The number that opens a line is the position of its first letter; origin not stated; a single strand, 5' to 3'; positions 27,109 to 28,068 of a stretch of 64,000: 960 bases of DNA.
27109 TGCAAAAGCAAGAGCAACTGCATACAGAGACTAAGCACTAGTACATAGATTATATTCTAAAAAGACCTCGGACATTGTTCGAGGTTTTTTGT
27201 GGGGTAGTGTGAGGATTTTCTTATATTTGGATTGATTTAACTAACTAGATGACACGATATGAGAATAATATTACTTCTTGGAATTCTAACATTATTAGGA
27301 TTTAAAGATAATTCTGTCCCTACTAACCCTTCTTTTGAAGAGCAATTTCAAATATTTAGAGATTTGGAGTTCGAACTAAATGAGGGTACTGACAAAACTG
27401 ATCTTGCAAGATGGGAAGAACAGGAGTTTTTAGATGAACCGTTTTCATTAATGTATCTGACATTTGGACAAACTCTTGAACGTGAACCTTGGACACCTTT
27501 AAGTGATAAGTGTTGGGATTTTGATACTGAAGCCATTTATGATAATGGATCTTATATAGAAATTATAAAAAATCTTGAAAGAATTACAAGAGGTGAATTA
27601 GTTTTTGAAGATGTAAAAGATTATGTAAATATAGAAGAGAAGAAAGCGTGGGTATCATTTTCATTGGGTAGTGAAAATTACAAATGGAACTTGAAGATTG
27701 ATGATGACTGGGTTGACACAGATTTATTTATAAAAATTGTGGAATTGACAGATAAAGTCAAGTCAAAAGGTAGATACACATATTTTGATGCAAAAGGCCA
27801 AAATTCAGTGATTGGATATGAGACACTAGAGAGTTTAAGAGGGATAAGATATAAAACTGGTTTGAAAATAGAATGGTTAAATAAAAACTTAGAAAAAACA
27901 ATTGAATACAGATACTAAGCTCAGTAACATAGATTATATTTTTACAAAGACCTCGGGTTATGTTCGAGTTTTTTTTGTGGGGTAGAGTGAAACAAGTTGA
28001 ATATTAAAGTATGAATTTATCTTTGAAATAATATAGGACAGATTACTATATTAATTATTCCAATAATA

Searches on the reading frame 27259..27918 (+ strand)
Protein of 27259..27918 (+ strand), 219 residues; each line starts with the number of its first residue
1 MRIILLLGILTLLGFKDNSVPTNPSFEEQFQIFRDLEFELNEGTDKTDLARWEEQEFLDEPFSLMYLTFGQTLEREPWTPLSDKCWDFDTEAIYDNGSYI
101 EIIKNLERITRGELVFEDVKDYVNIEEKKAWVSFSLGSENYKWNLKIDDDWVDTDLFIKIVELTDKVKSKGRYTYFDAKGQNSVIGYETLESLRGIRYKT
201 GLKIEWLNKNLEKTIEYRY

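Call 8: search_protein_families(library=pfam, proteins=[window:27259-27918:+])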
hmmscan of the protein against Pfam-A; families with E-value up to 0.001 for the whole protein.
window:27259-27918:+ (219 aa): 0 families

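Call 28: search_protein_families(library=pfam, proteins=[window:27259-27918:+], max_evalue=0.01)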
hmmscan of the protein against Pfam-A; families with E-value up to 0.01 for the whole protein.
window:27259-27918:+ (219 aa): 0 families

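Call 77: find_encoding_contigs(protein=window:27259-27918:+, flank=10000, max_places=8)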
Protein window:27259-27918:+ (219 aa): 3 contigs read that carry it; 2 places shown.
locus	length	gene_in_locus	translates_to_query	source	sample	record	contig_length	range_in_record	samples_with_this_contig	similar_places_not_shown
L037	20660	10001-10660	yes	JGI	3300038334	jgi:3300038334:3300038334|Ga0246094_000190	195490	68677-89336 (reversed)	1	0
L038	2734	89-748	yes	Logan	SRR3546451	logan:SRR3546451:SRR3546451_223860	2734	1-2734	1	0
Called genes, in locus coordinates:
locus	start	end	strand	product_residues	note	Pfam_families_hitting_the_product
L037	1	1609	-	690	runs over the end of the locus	PF07584:BatA, PF13519:VWA_2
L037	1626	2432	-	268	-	PF01479:S4, PF00849:PseudoU_synth_2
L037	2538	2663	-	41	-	-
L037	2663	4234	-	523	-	PF00209:SNF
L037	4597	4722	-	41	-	-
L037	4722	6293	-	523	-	PF00209:SNF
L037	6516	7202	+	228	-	-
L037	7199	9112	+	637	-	PF00890:FAD_binding_2, PF01266:DAO (weak), PF07992:Pyr_redox_2 (weak), PF02910:Succ_DH_flav_C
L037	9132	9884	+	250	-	PF13085:Fer2_3, PF13187:Fer4_9 (faint), PF00037:Fer4 (weak), PF12797:Fer4_2 (weak), PF12837:Fer4_6 (weak), PF13183:Fer4_8, PF13237:Fer4_10, PF12838:Fer4_7, +1 more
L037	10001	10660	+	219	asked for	-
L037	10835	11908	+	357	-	PF17761:DUF1016_N, PF06250:YhcG_C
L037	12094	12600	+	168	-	-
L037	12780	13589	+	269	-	PF01965:DJ-1_PfpI, PF17124:ThiJ_like (faint)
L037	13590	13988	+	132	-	PF10000:ACT_3, PF13840:ACT_7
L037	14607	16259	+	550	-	-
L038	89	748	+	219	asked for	-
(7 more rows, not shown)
